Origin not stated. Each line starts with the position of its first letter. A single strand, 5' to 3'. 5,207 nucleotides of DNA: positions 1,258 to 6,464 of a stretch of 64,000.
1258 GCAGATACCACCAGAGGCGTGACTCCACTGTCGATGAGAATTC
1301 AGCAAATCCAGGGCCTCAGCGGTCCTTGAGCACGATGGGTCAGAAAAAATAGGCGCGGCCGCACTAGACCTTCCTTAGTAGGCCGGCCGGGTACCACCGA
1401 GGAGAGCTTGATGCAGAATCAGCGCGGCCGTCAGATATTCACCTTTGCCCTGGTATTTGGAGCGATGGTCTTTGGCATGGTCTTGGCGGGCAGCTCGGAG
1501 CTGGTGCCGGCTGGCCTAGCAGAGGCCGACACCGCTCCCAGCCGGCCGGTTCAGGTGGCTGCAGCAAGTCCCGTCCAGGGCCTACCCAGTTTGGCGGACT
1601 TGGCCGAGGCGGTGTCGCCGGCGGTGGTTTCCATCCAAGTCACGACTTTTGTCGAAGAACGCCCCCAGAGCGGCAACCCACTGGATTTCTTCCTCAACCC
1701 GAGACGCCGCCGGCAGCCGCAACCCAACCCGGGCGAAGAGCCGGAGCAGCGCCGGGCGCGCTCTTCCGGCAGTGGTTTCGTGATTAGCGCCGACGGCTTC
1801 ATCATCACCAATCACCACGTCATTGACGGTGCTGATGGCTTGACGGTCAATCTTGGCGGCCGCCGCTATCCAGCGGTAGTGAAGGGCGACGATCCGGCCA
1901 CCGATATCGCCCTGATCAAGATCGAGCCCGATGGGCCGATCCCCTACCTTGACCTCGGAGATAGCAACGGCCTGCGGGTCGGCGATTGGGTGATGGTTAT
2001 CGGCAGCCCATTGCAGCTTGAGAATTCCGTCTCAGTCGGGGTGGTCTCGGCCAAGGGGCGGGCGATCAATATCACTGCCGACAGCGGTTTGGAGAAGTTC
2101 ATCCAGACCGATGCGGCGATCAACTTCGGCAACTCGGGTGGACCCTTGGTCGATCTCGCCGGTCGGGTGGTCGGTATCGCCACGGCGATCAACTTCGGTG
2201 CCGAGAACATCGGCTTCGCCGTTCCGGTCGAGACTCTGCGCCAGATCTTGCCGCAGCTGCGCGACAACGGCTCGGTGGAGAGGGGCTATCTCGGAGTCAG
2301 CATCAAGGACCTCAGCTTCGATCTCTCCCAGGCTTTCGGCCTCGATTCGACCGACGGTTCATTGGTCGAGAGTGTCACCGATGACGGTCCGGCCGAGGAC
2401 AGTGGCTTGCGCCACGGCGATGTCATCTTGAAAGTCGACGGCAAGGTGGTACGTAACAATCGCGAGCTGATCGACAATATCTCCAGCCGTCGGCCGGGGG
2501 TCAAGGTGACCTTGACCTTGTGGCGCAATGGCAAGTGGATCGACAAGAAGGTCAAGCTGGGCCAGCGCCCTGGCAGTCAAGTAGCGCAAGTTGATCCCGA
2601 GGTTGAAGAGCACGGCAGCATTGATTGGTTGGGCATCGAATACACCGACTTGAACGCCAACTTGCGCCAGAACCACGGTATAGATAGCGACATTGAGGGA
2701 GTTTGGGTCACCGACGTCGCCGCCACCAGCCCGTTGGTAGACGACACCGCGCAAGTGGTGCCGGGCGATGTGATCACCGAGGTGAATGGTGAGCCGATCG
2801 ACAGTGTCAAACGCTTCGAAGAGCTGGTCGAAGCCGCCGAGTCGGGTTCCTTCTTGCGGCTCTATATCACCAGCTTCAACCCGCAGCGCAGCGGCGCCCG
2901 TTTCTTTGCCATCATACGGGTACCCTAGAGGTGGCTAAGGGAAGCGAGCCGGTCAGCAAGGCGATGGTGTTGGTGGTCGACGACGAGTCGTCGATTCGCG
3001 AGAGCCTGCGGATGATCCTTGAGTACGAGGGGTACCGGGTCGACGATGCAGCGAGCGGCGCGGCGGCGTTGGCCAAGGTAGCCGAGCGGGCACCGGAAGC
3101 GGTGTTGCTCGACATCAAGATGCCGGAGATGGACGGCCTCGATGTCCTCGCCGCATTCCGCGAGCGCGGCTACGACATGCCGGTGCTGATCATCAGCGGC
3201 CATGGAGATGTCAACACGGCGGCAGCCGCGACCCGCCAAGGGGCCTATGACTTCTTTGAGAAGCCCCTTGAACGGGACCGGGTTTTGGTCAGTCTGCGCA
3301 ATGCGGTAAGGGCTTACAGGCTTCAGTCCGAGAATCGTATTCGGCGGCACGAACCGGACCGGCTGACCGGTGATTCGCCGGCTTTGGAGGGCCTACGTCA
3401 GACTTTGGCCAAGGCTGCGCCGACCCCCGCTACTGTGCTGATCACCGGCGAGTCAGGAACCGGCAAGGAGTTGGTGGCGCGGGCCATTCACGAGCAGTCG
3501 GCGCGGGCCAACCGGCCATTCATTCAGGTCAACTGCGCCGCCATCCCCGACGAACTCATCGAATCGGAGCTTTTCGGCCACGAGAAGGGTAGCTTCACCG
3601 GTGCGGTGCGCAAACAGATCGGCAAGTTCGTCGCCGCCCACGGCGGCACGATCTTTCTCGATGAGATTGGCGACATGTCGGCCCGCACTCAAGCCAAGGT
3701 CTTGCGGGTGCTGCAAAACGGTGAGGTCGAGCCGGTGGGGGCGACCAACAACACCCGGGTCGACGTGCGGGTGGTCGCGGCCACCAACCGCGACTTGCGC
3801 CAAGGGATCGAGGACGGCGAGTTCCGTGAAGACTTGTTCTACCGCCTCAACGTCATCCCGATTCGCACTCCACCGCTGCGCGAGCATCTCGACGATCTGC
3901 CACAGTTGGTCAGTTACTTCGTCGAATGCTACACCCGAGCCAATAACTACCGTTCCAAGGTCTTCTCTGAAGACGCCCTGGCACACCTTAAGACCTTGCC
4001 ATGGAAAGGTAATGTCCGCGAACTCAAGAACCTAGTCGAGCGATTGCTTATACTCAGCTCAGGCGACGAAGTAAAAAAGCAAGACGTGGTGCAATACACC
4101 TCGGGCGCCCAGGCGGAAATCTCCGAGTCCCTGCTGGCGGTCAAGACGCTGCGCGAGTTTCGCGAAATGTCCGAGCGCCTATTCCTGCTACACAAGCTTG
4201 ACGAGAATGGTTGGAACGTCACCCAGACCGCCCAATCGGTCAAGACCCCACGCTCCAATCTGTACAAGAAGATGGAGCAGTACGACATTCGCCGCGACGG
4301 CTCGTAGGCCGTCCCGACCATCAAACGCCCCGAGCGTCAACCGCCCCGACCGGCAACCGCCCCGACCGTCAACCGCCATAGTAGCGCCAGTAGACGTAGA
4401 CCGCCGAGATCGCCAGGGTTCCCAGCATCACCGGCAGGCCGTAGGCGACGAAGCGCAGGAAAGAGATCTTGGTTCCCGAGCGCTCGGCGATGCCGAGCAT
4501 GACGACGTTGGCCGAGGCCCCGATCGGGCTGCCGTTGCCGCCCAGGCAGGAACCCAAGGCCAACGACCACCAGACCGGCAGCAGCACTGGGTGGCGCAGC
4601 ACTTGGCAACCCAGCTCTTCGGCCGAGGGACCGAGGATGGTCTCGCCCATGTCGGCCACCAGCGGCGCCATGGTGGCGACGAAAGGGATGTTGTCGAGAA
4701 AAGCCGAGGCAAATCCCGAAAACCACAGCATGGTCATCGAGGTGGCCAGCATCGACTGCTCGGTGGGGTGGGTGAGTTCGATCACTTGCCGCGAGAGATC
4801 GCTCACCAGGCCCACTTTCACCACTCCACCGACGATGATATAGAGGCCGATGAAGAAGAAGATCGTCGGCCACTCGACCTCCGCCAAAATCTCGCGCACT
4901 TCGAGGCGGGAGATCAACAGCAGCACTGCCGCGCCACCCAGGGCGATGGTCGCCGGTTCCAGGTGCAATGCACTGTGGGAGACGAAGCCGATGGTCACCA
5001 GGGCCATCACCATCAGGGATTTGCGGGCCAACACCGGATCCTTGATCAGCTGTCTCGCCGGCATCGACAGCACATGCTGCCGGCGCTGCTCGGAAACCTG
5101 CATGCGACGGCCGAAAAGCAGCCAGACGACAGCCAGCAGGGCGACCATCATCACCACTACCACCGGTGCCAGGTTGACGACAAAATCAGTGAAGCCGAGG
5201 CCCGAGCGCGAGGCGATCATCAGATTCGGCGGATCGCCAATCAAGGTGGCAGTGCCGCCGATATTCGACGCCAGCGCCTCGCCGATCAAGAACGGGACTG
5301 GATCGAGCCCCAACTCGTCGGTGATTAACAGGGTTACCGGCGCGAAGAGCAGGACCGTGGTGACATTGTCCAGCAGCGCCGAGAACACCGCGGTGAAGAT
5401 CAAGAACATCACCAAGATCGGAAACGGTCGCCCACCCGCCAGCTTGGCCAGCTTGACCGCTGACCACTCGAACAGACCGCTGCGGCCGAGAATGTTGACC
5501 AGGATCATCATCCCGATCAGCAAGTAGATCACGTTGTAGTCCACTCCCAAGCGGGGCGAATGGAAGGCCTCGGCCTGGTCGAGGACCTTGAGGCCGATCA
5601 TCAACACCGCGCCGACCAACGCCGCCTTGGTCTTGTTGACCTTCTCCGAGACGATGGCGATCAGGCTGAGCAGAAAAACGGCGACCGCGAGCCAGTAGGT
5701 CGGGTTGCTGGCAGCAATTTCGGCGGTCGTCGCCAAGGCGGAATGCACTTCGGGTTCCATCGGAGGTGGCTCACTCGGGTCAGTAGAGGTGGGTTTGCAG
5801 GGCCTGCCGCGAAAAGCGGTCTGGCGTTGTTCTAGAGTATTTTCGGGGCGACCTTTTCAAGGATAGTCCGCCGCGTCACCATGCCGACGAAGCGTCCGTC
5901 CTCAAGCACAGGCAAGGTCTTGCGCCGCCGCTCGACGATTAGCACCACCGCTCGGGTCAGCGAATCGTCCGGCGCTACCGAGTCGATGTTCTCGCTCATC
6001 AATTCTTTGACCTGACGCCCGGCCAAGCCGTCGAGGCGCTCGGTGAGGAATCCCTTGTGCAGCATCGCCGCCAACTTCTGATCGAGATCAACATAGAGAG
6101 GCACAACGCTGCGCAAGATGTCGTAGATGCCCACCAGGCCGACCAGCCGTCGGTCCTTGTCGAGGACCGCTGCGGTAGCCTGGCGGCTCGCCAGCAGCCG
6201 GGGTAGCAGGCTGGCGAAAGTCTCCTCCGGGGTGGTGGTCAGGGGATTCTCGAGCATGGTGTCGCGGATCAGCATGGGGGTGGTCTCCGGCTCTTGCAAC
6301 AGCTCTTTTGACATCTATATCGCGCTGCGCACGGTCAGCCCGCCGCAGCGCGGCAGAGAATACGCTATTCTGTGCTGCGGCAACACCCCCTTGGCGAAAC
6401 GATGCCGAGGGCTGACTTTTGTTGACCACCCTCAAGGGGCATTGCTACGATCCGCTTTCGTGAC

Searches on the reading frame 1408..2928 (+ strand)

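Call 73: search_protein_families(library=pfam, proteins=[window:1408-2928:+], max_evalue=0.00001)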
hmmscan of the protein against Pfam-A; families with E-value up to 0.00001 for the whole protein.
window:1408-2928:+ (506 aa): 6 families
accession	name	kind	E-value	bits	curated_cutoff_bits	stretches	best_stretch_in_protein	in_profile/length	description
PF13365.12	Trypsin_2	-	1.2e-33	117.3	27.6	1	121-257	1-144/144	Trypsin-like peptidase domain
PF13180.12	PDZ_2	-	3.6e-24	85.3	27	2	293-384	1-80/80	PDZ domain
PF00089.32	Trypsin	-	1.5e-16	61.3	20.6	1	117-279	18-218/220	Trypsin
PF17820.7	PDZ_6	-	8.5e-16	57.9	27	1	320-373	2-54/54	PDZ domain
PF00595.29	PDZ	-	8e-15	55.4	23.2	1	288-371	6-80/81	PDZ domain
PF14685.13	PDZ_Tricorn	-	3.5e-09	37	25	0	435-475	25-65/88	Tricorn protease PDZ domain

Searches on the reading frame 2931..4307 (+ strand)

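Call 73: search_protein_families(library=pfam, proteins=[window:2931-4307:+], max_evalue=0.00001)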
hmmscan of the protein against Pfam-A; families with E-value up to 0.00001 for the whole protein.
window:2931-4307:+ (458 aa): 6 families
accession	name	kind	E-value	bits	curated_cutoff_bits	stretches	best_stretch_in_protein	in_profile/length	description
PF00158.32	Sigma54_activat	-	1.6e-72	243.1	20.2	1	146-311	2-167/168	Sigma-54 interaction domain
PF00072.30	Response_reg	-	6.3e-30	104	30.2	1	13-120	1-108/111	Response regulator receiver domain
PF14532.12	Sigma54_activ_2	-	3.9e-23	82.7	25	1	147-316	2-138/138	Sigma-54 interaction domain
PF25601.1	AAA_lid_14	-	2.8e-19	69.2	27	1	317-395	1-79/87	AAA+ ATPase lid domain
PF07728.20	AAA_5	-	1.1e-07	32.3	22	1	169-288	2-124/139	AAA domain (dynein-related subfamily)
PF00004.35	AAA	-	2.3e-07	31.8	21.2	1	169-287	1-110/131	ATPase family associated with various cellular activities (AAA)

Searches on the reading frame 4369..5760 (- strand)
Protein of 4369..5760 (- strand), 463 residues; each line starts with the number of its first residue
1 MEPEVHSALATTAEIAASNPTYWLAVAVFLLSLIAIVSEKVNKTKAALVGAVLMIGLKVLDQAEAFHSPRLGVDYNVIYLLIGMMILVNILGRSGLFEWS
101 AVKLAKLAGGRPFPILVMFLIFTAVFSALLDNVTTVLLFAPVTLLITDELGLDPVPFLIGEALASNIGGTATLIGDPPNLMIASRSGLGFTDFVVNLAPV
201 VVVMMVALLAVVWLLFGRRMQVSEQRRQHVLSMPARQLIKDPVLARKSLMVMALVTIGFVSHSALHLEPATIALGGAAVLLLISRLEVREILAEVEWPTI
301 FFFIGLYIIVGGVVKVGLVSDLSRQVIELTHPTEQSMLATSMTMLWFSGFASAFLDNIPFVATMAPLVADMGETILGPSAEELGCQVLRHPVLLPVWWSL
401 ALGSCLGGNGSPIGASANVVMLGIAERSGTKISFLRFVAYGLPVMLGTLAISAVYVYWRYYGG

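Call 3: search_protein_families(library=pfam, proteins=[window:4369-5760:-], max_evalue=0.1)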
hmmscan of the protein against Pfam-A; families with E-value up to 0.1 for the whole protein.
window:4369-5760:- (463 aa): 4 families
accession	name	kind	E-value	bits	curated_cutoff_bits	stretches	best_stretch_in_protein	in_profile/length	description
PF03600.22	CitMHS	-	1.4e-89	301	31.9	2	34-403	2-336/336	Citrate transporter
PF02040.21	ArsB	-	3.3e-24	86.5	22.2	1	24-457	1-420/423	Arsenical pump membrane protein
PF06450.18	NhaB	-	3.2e-09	36.7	27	1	163-365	211-415/515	Bacterial Na+/H+ antiporter B (NhaB)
PF10269.14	Tmemb_185A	-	0.026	14.7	23.1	1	188-258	157-234/252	Transmembrane Fragile-X-F protein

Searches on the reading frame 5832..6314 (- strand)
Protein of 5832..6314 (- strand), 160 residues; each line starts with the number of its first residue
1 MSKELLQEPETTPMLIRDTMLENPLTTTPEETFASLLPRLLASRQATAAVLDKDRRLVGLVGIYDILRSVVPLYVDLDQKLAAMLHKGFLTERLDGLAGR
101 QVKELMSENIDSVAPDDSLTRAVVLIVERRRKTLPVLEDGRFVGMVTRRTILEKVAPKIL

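Call 3: search_protein_families(library=pfam, proteins=[window:5832-6314:-], max_evalue=0.1)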
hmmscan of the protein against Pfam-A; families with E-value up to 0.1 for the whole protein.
window:5832-6314:- (160 aa): 2 families
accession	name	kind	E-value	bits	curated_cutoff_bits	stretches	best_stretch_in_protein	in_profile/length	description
PF00571.33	CBS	-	2.3e-19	69.9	24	2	102-155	1-55/57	CBS domain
PF17203.10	sCache_3_2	-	0.0018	18.8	28.4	0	39-95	77-132/140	Single cache domain 3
